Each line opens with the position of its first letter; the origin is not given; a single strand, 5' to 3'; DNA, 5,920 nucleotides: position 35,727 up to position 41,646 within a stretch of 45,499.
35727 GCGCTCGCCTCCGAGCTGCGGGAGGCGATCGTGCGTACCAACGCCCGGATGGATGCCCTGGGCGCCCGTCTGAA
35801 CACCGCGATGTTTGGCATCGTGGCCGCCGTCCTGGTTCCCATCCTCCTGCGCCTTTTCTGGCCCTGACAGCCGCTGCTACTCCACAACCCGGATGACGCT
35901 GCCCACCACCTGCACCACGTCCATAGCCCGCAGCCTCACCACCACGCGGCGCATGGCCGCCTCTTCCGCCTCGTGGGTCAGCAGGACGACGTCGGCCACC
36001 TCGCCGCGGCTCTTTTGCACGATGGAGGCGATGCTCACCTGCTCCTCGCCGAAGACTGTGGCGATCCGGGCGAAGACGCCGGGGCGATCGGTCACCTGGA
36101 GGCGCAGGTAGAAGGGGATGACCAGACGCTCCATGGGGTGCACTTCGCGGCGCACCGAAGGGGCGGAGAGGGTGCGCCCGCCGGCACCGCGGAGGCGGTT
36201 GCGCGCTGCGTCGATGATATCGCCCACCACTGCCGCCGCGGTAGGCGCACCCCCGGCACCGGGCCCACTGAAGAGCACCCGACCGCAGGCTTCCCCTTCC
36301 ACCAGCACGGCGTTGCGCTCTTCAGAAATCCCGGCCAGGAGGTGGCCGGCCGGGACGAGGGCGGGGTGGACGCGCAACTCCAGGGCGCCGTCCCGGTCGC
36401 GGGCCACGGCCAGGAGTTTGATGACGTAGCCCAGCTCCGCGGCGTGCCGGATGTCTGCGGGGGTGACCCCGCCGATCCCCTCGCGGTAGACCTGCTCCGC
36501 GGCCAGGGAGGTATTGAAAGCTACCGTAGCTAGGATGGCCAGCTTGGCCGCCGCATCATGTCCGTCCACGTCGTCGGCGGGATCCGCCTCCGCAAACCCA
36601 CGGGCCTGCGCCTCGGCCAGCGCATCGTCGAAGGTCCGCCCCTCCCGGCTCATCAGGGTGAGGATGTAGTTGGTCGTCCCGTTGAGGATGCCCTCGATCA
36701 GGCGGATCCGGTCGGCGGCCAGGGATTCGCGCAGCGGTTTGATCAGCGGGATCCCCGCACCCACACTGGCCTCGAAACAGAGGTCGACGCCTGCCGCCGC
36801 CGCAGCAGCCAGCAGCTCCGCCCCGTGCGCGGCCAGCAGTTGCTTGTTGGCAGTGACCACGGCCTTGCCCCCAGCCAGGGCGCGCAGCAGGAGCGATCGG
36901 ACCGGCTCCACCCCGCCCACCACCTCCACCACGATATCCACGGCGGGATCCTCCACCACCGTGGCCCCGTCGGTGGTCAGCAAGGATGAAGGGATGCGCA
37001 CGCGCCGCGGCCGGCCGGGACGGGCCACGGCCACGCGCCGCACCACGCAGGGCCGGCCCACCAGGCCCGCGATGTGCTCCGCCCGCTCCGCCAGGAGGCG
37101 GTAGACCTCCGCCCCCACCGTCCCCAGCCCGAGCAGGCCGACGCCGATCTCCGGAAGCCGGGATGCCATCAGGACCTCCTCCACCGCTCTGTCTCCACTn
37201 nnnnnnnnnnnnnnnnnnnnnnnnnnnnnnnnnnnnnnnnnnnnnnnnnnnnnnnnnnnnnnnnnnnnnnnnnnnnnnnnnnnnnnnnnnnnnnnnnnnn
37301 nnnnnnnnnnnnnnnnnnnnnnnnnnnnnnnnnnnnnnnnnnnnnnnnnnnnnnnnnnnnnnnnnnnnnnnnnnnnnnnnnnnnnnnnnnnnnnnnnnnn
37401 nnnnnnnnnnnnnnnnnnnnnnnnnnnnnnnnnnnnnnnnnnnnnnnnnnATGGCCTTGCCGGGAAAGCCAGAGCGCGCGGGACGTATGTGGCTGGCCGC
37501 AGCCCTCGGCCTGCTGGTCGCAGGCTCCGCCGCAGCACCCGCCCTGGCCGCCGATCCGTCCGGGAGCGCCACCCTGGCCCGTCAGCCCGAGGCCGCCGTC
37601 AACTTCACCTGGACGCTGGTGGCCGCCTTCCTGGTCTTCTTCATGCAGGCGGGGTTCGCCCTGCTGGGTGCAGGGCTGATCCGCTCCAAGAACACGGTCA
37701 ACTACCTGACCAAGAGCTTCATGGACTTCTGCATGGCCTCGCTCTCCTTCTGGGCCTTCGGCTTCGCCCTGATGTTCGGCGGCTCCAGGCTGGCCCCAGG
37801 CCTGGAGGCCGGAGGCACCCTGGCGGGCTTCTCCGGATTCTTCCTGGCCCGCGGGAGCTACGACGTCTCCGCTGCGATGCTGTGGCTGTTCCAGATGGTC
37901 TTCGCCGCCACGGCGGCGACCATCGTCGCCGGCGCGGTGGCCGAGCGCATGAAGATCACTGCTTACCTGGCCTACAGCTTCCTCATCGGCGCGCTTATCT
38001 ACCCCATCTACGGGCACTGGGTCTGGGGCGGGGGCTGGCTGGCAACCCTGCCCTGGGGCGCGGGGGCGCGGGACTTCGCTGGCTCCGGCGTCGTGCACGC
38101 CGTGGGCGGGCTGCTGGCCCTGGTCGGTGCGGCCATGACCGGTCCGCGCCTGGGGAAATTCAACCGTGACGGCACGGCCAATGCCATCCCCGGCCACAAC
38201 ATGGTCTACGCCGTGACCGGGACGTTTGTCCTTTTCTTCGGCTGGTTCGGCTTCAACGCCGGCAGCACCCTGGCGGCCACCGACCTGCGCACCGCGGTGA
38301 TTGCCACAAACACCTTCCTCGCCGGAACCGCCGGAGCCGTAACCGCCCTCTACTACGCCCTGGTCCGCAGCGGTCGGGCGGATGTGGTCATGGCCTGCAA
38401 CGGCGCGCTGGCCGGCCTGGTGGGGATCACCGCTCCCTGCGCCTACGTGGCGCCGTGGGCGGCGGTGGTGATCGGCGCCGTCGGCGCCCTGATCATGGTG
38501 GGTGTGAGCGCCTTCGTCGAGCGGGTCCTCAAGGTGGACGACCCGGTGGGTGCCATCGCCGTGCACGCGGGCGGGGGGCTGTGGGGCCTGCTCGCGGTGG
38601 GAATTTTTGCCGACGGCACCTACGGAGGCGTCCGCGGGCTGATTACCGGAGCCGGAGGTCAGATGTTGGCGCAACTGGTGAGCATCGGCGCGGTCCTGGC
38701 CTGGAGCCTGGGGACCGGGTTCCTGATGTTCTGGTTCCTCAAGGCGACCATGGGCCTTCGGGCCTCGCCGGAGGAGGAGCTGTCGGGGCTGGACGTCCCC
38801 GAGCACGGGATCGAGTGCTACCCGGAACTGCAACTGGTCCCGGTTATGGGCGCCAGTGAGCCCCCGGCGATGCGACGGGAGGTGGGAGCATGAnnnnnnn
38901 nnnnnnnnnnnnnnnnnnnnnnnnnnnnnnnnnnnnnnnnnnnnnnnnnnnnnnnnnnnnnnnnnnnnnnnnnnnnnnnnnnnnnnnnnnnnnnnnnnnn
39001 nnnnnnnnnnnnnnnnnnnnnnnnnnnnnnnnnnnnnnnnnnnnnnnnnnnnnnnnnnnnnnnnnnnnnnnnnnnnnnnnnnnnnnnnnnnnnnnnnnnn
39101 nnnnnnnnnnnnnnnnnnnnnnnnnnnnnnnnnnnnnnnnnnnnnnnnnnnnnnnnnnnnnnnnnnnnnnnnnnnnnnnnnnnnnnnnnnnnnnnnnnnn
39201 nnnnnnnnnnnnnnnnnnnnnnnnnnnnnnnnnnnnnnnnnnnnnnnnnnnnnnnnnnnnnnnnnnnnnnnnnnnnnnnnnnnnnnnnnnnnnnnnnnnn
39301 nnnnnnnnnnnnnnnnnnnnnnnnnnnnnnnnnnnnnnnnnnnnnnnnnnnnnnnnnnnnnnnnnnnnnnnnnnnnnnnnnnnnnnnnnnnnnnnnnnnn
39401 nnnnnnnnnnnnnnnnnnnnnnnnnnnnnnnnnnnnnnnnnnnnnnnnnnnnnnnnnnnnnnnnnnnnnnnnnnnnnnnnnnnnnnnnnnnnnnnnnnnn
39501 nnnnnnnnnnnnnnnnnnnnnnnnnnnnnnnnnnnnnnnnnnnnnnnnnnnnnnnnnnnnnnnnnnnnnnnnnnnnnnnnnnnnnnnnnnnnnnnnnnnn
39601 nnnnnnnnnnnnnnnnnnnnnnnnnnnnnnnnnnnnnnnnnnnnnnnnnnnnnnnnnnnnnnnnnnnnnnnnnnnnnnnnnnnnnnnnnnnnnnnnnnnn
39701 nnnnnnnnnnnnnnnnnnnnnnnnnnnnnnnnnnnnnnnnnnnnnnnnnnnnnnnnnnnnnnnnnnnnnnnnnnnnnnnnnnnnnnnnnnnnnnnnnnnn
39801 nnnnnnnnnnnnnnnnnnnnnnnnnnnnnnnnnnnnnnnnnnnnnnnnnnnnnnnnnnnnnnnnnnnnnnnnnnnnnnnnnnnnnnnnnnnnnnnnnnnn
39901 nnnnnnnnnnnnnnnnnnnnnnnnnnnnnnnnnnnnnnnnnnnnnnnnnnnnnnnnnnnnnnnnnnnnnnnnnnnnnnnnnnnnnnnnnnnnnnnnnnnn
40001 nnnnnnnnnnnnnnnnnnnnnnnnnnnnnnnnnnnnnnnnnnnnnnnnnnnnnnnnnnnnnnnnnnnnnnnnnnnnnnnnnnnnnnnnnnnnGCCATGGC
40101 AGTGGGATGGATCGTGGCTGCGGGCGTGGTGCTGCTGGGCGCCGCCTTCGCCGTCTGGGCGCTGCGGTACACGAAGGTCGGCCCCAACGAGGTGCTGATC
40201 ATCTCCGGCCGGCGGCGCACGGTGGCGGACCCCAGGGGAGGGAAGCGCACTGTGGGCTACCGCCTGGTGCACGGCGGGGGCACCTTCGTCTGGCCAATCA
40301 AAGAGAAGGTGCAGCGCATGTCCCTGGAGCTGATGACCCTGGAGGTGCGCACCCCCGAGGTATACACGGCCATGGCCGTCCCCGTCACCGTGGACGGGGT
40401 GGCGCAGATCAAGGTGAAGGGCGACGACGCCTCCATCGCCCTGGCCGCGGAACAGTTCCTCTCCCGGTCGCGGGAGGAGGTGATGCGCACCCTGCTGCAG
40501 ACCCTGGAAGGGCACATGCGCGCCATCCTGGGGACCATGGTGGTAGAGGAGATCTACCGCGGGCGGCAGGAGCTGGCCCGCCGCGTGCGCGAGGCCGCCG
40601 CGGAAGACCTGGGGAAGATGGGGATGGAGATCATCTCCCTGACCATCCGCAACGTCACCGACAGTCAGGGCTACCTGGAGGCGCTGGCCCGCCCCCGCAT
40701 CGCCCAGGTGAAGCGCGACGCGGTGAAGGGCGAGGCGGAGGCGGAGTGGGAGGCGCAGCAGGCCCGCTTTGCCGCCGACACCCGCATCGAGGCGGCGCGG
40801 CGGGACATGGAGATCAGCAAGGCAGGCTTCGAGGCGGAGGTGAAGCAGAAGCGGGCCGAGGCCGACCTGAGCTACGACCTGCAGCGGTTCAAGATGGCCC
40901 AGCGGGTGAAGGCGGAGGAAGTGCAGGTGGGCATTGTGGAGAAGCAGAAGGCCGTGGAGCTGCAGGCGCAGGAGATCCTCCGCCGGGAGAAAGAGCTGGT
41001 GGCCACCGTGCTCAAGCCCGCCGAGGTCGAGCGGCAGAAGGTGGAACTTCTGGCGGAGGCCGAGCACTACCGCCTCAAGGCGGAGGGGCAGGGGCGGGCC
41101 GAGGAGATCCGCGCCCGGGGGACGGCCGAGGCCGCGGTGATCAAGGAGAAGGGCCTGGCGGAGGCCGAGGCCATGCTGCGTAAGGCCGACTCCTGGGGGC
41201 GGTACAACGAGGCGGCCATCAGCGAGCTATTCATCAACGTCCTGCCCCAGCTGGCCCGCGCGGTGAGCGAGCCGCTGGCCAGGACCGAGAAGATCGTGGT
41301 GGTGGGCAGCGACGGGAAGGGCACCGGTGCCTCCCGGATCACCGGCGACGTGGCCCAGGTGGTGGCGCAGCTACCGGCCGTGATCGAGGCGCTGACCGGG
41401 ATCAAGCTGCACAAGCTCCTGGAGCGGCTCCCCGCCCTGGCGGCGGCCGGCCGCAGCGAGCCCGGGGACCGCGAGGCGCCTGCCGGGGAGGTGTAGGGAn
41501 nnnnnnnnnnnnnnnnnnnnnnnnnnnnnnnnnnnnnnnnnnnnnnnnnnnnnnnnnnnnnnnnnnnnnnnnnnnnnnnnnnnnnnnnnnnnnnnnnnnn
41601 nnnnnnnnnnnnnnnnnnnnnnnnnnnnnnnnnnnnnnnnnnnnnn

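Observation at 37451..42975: amtB - unknown membrane protein - flotillin - glnA operon with no glnK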

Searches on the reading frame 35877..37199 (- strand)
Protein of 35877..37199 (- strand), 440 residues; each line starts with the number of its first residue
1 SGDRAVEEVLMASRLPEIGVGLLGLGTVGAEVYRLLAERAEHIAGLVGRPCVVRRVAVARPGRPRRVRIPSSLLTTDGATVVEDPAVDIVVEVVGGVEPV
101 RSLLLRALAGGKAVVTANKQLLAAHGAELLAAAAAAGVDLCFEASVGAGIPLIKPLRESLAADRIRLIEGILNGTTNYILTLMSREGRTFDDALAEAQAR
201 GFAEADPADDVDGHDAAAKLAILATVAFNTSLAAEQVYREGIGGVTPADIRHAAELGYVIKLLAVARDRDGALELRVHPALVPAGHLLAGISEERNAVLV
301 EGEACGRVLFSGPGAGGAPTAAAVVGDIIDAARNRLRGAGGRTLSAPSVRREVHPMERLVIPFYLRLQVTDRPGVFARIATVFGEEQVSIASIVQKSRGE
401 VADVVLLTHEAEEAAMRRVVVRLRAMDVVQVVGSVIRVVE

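Call 24: search_protein_families(library=pfam, proteins=[window:35877-37199:-], max_evalue=0.001)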
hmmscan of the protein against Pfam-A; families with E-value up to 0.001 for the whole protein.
window:35877-37199:- (440 aa): 5 families
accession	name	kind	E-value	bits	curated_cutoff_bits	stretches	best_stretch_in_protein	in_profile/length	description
PF00742.24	Homoserine_dh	-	1.7e-64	217.3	22.9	1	151-329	1-173/173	Homoserine dehydrogenase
PF03447.22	NAD_binding_3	-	3e-19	70.3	24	1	24-143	1-116/116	Homoserine dehydrogenase, NAD binding domain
PF01842.31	ACT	-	7.6e-11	42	27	1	364-416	2-57/66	ACT domain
PF13291.12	ACT_4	-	6.5e-05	24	27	1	363-432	7-78/80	ACT domain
PF22629.2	ACT_AHAS_ss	-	0.0001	22.8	27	1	365-426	1-62/67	AHAS small subunit-like ACT domain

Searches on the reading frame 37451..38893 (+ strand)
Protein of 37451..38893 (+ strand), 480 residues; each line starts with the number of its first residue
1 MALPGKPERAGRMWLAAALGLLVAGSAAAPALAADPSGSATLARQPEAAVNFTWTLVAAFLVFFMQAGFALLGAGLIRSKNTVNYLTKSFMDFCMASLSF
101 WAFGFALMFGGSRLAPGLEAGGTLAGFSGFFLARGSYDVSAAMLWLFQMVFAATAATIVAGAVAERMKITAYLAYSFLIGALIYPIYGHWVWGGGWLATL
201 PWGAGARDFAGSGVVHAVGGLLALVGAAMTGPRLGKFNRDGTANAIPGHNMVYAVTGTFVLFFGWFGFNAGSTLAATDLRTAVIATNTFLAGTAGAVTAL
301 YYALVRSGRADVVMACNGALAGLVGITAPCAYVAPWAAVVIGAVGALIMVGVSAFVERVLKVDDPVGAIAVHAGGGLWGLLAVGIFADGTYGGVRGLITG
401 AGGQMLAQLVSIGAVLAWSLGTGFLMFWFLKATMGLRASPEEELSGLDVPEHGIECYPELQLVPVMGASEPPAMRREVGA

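Call 3: search_protein_families(library=pfam, proteins=[window:37451-38893:+], max_evalue=0.1)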
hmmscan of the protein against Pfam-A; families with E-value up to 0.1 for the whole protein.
window:37451-38893:+ (480 aa): 1 family
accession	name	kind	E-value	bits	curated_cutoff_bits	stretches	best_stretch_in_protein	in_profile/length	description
PF00909.26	Ammonium_transp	-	1.5e-121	406.3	23.2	1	54-454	2-396/399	Ammonium Transporter Family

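Call 4: search_protein_families(library=ncbifam, proteins=[window:37451-38893:+], max_evalue=0.1)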
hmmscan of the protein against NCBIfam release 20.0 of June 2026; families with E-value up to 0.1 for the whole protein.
window:37451-38893:+ (480 aa): 3 families
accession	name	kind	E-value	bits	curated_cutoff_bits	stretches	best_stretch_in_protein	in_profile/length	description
TIGR00836.1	amt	subfamily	3.3e-126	421.5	343.3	1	51-457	1-406/406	ammonium transporter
TIGR03644.1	marine_trans_1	hypoth_equivalog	1.3e-101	340.4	514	1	53-459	6-403/404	probable ammonium transporter, marine subtype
NF007947.0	PRK10666.1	equivalog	7.5e-58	196.4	657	1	51-457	31-426/428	ammonium transporter AmtB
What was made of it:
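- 37451..38893 (+): amtB: ammonium transporter with an N-terminal signal-peptide-like segment and a canonical cytoplasmic C-terminal region. PF00909 E 1.5e-121; TIGR00836 421 bits against a cutoff of 343 (calls 3, 4).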

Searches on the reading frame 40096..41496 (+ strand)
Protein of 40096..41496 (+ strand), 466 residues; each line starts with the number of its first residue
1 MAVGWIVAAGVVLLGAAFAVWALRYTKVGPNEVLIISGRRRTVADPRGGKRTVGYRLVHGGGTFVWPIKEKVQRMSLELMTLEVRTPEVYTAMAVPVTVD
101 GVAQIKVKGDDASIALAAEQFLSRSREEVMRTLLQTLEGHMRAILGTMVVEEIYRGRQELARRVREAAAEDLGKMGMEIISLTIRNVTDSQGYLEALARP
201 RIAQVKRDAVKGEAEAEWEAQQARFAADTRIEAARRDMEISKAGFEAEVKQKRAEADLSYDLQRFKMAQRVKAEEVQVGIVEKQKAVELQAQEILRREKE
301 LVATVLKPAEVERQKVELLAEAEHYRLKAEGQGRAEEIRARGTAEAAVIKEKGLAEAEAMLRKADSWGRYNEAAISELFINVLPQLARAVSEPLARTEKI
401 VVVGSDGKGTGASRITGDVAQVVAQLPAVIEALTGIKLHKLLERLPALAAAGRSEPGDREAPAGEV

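Call 3: search_protein_families(library=pfam, proteins=[window:40096-41496:+], max_evalue=0.1)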
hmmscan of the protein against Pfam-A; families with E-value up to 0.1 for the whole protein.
window:40096-41496:+ (466 aa): 3 families
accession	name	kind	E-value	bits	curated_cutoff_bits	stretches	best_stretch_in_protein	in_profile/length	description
PF01145.31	Band_7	-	1.2e-28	100.8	23.6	1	27-217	2-175/176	SPFH domain / Band 7 family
PF15975.10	Flot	-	3.1e-06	27.7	27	1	335-418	4-90/124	Flotillin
PF09163.16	Form-deh_trans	-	0.06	13.6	22.1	0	9-33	15-39/44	Formate dehydrogenase N, transmembrane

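Call 4: search_protein_families(library=ncbifam, proteins=[window:40096-41496:+], max_evalue=0.1)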
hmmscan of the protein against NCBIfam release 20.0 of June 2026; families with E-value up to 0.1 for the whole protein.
window:40096-41496:+ (466 aa): 1 family
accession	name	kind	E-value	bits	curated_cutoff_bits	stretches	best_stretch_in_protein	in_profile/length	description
NF058507.1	FlotScfldFlot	equivalog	2e-112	376.7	700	1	9-445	7-475/477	flotillin lipid rafts scaffold protein FloT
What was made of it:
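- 40096..41496 (+): Flotillin-type SPFH protein (FloT-like) with an N-terminal hydrophobic segment. PF01145 Band_7 E 1.2e-28; PF15975 Flot E 3e-6; NF058507 FloT 377 bits, below its equivalog cutoff of 700 (calls 3, 4).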

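Call 82: search_protein_families(library=padloc, proteins=[window:40096-41496:+], max_evalue=0.01)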
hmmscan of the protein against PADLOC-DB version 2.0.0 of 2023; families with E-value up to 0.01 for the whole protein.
window:40096-41496:+ (466 aa): 0 families
